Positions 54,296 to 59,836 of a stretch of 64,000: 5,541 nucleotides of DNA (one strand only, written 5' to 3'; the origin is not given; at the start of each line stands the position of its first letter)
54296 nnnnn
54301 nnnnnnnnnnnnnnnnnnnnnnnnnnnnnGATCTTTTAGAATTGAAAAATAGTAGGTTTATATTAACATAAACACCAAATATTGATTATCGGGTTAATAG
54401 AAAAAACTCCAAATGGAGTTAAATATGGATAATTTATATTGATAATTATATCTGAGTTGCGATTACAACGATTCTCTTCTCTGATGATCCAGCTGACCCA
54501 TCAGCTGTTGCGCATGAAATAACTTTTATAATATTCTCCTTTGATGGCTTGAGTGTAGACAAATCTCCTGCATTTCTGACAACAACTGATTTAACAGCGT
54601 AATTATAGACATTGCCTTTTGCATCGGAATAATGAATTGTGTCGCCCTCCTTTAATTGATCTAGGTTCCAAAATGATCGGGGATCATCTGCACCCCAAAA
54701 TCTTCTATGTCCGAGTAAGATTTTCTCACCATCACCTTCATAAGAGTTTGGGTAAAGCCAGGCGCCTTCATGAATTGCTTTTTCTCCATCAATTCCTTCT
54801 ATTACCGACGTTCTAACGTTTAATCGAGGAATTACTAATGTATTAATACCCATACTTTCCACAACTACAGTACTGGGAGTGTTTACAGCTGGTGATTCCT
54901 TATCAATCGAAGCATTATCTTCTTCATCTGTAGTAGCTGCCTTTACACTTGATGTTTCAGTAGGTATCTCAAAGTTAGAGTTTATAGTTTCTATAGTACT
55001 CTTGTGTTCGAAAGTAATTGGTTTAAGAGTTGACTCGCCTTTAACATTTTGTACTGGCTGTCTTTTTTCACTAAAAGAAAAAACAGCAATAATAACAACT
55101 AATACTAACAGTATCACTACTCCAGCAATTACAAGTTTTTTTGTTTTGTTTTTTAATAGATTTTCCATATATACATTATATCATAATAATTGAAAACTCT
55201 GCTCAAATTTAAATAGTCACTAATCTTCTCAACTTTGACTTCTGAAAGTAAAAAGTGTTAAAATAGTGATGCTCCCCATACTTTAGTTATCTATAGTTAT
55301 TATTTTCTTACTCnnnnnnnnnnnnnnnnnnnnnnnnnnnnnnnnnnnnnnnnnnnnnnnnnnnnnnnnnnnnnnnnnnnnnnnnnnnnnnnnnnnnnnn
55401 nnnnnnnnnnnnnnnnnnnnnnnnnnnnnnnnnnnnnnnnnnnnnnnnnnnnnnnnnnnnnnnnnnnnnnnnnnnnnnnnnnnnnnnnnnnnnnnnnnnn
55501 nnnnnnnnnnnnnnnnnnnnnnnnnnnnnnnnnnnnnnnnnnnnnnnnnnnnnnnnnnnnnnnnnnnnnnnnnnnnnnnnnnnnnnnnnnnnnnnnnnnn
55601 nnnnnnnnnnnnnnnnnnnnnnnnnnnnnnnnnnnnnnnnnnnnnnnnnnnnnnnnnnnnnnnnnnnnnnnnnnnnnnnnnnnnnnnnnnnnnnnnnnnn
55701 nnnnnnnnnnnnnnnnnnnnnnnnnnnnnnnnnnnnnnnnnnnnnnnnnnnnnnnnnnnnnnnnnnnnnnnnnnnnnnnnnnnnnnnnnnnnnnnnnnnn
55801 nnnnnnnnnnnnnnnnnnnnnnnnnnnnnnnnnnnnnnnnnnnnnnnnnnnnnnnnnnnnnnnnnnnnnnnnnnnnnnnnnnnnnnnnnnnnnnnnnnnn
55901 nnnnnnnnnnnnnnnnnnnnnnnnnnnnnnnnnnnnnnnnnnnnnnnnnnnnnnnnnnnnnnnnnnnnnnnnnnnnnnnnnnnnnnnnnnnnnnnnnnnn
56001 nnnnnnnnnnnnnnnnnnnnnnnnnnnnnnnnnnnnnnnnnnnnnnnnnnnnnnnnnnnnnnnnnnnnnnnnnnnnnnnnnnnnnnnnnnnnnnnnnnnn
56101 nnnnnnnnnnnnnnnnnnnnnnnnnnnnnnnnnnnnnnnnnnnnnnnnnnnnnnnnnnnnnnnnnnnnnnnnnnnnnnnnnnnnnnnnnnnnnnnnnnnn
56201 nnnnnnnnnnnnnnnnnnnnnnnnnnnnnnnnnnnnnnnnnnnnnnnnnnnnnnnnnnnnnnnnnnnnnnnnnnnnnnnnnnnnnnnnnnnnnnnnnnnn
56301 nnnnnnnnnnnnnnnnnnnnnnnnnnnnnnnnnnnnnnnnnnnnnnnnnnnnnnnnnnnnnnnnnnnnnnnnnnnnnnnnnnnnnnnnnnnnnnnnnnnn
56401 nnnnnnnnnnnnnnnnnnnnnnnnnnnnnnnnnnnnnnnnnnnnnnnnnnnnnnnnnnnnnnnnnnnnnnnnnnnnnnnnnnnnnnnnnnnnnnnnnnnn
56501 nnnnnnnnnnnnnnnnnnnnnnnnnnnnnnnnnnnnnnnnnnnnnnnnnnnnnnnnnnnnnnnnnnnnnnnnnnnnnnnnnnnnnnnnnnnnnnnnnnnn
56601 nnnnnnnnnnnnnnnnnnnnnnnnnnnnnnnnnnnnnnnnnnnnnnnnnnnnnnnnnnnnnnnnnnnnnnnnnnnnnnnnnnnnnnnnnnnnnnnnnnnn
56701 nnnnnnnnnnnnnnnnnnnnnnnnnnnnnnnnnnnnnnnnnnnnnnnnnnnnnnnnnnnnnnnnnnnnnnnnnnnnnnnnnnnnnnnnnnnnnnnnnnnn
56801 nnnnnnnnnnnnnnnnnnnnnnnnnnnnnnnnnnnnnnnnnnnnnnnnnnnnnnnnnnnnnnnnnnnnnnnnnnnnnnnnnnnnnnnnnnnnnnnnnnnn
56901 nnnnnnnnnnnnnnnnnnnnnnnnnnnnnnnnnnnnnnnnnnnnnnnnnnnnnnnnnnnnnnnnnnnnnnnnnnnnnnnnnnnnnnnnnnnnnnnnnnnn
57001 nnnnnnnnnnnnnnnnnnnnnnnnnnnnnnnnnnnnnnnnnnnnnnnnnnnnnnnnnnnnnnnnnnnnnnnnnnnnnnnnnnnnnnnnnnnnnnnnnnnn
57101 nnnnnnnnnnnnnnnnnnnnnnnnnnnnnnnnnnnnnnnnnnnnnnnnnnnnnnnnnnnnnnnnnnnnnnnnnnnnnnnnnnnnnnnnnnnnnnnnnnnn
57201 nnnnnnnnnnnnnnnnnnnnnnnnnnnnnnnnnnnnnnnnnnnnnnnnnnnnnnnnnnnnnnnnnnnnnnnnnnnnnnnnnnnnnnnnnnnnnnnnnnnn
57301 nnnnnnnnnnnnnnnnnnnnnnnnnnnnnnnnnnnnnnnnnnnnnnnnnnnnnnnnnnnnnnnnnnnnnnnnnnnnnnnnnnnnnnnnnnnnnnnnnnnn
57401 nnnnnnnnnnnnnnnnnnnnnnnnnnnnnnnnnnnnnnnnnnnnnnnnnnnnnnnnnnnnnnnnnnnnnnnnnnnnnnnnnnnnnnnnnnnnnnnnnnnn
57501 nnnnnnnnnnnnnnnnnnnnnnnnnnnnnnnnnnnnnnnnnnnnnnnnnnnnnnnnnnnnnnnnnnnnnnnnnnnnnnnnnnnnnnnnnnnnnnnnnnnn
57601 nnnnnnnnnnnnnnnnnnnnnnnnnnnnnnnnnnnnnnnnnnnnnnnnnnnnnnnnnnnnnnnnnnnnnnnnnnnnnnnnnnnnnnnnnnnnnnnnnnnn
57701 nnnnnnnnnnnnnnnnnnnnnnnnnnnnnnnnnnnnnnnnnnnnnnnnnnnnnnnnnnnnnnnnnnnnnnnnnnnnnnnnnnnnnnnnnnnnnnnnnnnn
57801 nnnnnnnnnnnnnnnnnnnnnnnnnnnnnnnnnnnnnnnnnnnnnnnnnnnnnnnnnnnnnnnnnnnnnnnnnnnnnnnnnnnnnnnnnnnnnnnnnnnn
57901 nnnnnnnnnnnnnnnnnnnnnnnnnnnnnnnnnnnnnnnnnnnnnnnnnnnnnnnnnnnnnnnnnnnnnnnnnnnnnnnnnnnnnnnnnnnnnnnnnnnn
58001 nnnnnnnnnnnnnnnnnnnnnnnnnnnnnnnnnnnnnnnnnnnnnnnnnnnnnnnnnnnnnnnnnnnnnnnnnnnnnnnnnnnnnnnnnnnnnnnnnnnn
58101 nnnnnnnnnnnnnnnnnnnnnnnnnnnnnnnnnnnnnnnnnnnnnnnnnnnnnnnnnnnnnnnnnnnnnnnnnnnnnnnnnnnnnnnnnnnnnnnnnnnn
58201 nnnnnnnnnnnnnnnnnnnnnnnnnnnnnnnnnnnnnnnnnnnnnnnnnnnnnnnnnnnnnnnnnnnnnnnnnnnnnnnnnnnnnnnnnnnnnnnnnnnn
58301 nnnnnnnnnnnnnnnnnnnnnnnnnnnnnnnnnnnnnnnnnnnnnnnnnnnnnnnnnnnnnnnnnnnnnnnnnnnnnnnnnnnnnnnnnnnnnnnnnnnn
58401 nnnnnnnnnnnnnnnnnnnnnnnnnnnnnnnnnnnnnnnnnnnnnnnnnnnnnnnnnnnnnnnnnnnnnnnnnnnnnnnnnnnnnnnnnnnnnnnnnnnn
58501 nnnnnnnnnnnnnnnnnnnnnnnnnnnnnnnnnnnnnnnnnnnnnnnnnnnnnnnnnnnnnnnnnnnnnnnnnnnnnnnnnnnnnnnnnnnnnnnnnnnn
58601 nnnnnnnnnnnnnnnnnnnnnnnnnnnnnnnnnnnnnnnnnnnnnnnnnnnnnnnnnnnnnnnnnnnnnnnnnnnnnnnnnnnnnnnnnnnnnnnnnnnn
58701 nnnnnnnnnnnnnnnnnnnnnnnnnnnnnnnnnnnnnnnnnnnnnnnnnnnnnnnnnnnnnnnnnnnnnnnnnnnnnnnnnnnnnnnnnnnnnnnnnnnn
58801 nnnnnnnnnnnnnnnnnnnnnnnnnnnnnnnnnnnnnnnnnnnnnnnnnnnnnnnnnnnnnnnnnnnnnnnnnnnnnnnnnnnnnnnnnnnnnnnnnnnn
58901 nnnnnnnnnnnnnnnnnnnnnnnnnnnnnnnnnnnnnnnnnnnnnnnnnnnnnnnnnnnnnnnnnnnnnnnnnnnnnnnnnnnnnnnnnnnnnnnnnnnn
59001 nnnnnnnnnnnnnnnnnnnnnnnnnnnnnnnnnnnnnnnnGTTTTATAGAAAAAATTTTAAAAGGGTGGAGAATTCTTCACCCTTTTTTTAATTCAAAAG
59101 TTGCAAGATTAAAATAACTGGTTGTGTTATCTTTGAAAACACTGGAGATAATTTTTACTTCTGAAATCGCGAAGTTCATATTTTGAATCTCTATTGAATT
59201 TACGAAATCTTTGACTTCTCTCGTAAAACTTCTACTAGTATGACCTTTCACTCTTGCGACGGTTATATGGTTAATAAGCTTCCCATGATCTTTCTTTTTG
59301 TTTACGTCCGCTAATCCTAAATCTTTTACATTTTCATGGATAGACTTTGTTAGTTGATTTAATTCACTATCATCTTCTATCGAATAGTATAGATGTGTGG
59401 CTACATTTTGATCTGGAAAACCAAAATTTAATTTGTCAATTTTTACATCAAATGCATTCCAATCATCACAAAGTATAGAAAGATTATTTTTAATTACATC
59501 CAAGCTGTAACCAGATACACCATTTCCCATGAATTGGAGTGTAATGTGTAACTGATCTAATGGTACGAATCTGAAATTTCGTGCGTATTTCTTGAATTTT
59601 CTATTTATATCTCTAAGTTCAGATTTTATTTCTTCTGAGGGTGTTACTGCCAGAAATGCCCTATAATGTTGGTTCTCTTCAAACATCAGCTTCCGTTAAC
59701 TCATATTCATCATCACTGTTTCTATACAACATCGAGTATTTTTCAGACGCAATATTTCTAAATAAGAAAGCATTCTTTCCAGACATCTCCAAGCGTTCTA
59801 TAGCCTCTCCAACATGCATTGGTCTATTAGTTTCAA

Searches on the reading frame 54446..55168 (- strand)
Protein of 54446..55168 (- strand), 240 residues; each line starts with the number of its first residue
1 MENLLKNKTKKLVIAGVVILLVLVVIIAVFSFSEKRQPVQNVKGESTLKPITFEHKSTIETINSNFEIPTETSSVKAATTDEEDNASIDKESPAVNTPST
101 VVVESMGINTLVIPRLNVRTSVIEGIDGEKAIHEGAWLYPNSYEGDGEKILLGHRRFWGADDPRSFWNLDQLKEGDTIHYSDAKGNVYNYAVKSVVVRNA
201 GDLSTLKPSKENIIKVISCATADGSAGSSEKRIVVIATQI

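Call 71: search_protein_families(library=pfam, proteins=[window:54446-55168:-], max_evalue=0.001)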
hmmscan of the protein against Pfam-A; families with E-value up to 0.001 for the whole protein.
window:54446-55168:- (240 aa): 1 family
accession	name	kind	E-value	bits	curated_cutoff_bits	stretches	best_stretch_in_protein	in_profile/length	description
PF04203.18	Sortase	-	8e-18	64.8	26.6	1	111-238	1-123/125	Sortase domain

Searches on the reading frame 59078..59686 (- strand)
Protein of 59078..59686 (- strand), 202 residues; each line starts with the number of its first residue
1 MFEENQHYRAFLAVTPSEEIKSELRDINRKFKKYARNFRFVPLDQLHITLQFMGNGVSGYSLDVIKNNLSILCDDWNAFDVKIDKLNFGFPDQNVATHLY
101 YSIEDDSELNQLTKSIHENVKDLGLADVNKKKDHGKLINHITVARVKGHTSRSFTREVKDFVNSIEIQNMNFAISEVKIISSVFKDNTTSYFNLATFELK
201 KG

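Call 71: search_protein_families(library=pfam, proteins=[window:59078-59686:-], max_evalue=0.001)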
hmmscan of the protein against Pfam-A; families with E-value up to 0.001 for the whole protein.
window:59078-59686:- (202 aa): 3 families
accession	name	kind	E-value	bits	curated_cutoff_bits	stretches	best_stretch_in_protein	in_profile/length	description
PF02834.22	LigT_PEase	-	1.4e-10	41.6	23.3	1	14-86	1-74/87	LigT like Phosphoesterase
PF13563.12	2_5_RNA_ligase2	-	1.3e-08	35.5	27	1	34-155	20-126/152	2'-5' RNA ligase superfamily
PF10469.15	AKAP7_NLS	-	7.5e-05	23.1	24.4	1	27-191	25-200/208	AKAP7 2'5' RNA ligase-like domain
